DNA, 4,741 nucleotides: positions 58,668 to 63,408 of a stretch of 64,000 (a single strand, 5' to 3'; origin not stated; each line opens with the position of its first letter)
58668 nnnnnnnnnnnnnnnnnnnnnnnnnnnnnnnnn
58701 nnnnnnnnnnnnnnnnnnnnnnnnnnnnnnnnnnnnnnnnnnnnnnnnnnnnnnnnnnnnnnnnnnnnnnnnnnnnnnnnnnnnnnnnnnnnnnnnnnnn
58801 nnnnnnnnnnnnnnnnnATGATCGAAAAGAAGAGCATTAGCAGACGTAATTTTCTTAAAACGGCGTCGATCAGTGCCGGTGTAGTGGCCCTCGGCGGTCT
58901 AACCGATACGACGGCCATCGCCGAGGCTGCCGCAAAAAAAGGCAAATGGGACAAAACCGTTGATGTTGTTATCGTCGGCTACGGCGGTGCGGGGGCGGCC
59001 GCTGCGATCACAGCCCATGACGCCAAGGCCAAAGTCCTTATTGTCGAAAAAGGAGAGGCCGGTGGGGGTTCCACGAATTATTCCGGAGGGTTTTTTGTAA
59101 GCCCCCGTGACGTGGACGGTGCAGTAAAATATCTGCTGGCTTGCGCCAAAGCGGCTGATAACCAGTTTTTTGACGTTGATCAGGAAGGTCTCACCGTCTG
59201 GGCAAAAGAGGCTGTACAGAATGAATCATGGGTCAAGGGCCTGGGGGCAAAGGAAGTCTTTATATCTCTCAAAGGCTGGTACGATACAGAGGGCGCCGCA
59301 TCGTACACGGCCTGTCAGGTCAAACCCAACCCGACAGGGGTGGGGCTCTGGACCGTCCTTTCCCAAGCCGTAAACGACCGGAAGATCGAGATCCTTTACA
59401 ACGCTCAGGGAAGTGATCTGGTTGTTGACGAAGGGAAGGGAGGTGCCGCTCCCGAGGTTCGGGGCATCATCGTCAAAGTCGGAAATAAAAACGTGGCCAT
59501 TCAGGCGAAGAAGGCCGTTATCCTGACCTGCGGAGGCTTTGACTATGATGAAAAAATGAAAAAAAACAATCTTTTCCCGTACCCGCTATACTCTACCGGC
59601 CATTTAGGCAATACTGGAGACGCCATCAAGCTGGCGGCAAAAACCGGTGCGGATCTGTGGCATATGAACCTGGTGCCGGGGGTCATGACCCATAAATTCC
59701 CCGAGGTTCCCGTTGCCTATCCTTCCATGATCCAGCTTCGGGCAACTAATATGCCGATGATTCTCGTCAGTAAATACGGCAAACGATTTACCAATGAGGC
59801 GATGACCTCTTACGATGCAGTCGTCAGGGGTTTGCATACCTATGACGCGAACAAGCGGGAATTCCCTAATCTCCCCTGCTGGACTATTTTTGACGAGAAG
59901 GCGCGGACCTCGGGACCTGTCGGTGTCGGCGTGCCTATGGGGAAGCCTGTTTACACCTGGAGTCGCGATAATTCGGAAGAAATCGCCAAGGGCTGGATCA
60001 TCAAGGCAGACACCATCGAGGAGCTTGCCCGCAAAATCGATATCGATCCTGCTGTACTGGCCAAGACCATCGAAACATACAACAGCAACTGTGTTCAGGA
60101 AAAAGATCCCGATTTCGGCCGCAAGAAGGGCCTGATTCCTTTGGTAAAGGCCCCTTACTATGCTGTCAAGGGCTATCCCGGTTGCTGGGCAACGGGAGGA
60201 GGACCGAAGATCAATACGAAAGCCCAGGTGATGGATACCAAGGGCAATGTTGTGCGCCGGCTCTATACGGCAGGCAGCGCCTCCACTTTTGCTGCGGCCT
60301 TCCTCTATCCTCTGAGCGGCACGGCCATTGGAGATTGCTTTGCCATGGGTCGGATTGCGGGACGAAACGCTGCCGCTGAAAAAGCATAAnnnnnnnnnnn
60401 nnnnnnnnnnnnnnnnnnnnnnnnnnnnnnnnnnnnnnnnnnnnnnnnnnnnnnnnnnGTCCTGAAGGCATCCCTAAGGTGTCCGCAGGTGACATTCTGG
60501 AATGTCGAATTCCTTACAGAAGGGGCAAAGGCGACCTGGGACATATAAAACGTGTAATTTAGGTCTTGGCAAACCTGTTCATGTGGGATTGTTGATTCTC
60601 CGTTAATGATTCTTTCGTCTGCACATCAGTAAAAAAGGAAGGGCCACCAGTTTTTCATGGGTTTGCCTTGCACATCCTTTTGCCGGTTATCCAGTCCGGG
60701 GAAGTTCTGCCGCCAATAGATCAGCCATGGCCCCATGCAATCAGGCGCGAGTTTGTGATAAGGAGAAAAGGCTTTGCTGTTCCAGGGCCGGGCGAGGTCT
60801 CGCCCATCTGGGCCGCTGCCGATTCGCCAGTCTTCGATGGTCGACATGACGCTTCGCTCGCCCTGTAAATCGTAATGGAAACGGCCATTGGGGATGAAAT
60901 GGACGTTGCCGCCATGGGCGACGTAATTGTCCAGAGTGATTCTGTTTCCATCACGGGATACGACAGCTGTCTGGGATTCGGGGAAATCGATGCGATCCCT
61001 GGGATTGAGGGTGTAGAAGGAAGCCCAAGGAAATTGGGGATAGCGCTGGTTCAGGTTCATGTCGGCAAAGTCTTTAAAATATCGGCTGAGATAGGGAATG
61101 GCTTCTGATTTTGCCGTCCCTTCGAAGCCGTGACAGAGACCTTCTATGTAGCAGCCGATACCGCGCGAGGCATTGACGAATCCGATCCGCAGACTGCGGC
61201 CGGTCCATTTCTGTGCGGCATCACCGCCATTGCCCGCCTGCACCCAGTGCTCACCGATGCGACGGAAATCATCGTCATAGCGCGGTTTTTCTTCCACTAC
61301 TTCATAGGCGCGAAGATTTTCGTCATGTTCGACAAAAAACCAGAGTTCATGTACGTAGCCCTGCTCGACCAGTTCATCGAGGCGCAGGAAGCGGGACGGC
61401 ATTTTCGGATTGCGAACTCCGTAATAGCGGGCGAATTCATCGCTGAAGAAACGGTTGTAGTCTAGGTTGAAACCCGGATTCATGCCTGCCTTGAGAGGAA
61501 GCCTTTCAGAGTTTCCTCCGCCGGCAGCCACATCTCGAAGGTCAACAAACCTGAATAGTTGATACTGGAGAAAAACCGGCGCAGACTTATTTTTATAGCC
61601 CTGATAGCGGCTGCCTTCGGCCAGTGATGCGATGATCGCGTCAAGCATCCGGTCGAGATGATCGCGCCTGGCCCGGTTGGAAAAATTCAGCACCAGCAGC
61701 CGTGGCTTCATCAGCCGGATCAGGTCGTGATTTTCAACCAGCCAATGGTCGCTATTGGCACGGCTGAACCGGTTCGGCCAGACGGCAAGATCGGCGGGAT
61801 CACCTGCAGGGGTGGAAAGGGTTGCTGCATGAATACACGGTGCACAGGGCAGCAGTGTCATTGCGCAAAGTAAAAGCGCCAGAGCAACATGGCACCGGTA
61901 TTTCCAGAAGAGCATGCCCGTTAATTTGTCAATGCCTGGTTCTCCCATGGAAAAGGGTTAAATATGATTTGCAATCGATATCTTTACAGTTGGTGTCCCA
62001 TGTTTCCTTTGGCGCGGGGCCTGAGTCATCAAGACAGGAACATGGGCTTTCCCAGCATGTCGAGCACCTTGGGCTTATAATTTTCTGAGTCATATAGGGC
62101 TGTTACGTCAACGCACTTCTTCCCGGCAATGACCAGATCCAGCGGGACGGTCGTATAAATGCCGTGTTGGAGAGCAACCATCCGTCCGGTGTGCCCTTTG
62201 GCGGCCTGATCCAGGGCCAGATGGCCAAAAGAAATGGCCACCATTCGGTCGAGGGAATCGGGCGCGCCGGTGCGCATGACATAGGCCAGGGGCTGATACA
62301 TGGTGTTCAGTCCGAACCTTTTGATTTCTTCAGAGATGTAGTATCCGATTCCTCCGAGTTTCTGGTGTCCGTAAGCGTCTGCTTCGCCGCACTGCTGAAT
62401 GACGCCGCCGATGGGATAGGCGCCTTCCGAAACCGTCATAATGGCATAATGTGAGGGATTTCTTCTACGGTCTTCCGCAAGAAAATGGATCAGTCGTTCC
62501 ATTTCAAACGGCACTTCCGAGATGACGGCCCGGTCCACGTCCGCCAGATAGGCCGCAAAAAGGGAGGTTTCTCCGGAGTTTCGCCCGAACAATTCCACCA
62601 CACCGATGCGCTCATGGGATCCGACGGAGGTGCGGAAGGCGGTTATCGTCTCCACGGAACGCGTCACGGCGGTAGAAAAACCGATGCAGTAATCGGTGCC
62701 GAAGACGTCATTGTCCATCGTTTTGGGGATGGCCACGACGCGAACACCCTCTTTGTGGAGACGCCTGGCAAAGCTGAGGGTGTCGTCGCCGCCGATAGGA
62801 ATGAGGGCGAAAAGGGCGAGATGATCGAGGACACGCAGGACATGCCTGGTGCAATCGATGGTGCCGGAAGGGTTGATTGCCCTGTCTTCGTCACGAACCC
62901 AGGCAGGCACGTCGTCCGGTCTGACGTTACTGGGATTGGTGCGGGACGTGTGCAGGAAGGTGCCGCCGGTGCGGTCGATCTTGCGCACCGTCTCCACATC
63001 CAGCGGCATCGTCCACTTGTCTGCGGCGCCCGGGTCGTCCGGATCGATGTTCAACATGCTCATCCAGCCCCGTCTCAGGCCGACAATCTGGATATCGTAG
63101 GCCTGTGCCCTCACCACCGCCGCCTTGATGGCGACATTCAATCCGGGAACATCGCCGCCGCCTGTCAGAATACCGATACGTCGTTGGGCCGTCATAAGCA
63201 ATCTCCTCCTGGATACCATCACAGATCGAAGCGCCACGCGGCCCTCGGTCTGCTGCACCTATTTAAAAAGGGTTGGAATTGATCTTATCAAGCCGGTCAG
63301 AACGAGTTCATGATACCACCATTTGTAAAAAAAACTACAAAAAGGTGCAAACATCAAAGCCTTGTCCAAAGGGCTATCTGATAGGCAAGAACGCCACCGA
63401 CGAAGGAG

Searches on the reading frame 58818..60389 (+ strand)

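Call 63: search_protein_families(library=pfam, proteins=[window:58818-60389:+], max_evalue=0.00001)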
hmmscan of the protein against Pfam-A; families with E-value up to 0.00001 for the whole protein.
window:58818-60389:+ (523 aa): 3 families
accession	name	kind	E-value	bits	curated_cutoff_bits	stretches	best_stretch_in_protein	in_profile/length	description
PF00890.30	FAD_binding_2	-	3.6e-43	148.7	20.4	1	49-503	1-413/414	FAD binding domain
PF03486.20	HI0933_like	-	1.6e-06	28.2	50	0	49-91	2-44/244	HI0933-like protein Rossmann domain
PF01266.30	DAO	-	9.1e-06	25.9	27.9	0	49-129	1-93/353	FAD dependent oxidoreductase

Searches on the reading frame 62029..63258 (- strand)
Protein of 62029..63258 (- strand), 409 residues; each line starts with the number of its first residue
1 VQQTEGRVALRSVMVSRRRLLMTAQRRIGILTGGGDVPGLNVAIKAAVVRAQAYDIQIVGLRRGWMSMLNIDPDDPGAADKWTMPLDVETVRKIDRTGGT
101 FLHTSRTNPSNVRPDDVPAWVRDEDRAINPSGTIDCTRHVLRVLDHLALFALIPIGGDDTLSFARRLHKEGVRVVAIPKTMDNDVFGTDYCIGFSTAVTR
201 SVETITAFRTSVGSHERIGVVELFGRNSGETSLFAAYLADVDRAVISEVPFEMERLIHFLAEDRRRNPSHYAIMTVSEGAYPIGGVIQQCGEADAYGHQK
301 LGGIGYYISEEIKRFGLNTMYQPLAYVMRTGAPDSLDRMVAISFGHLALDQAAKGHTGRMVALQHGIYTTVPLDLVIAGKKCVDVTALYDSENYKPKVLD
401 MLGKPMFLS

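Call 63: search_protein_families(library=pfam, proteins=[window:62029-63258:-], max_evalue=0.00001)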
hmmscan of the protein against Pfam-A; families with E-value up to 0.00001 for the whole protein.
window:62029-63258:- (409 aa): 1 family
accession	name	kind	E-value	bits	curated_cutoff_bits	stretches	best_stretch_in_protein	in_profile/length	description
PF00365.25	PFK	-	2.3e-63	214.6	30.9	1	27-349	1-274/277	Phosphofructokinase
